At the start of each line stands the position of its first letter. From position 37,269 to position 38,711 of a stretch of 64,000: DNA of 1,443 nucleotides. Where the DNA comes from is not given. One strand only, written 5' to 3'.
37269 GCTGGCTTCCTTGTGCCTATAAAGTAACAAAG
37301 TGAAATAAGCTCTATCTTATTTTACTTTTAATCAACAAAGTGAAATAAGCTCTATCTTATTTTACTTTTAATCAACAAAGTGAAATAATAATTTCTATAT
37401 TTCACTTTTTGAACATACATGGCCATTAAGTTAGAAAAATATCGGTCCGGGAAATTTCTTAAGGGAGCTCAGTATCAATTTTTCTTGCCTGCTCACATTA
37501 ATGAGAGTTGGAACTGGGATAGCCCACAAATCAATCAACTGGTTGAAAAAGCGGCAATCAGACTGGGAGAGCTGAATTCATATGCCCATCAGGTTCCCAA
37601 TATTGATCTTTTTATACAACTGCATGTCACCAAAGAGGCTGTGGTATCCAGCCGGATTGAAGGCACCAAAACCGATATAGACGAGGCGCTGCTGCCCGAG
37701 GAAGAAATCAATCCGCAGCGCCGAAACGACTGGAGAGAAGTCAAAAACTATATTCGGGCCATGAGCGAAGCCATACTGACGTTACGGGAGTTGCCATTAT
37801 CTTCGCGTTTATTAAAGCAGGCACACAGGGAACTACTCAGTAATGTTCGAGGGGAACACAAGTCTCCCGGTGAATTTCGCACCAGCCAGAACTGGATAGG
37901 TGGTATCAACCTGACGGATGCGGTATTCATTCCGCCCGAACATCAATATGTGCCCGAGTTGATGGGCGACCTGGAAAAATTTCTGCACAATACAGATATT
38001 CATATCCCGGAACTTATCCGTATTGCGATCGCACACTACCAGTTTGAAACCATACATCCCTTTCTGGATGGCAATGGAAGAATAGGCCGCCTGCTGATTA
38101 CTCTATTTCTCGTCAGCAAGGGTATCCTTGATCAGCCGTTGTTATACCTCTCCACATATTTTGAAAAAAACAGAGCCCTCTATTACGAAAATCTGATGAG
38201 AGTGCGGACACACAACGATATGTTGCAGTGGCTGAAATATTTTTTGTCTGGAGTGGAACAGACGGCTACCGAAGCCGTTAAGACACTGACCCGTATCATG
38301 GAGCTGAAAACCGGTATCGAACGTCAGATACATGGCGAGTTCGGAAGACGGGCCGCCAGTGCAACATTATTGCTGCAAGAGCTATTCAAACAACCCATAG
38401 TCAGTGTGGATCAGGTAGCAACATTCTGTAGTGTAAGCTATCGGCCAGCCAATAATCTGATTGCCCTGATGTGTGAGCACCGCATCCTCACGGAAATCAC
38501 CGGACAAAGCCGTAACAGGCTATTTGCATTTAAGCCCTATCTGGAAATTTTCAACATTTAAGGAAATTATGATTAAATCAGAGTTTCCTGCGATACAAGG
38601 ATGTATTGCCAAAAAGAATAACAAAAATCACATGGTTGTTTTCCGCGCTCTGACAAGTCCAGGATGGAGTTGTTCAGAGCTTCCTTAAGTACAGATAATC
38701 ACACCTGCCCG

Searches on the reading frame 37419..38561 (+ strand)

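Call 72: search_protein_families(library=pfam, proteins=[window:37419-38561:+], max_evalue=0.000001)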
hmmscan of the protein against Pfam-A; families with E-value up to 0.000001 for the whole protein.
window:37419-38561:+ (380 aa): 2 families
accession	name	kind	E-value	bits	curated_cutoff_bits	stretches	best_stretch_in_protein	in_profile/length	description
PF13784.11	Fic_N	-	1.6e-23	82.9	26.7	1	41-119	3-81/82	Fic/DOC family N-terminal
PF02661.23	Fic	-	1.7e-20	74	24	1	126-231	1-93/93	Fic/DOC family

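Call 76: search_protein_families(library=padloc, proteins=[window:37419-38561:+], max_evalue=0.00001)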
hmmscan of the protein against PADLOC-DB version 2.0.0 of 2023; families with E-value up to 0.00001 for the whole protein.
window:37419-38561:+ (380 aa): 7 families
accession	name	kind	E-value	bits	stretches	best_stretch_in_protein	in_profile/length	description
PDLC03963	SoFic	-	3.2e-120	399.8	1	18-378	5-358/361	-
PDLC04966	PDC-S24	-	1.3e-21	75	1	108-261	216-367/497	-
PDLC04836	PDC-S04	-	1.5e-21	74.7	1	77-270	33-220/244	-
PDLC04840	PDC-S04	-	1.1e-18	65.9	1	74-235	16-178/227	-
PDLC04837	PDC-S04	-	1.9e-18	64.6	1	77-276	33-221/234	-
PDLC04839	PDC-S04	-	2.9e-14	51.2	1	108-261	39-185/205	-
PDLC04838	PDC-S04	-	5.4e-06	24.3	0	124-236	60-167/209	-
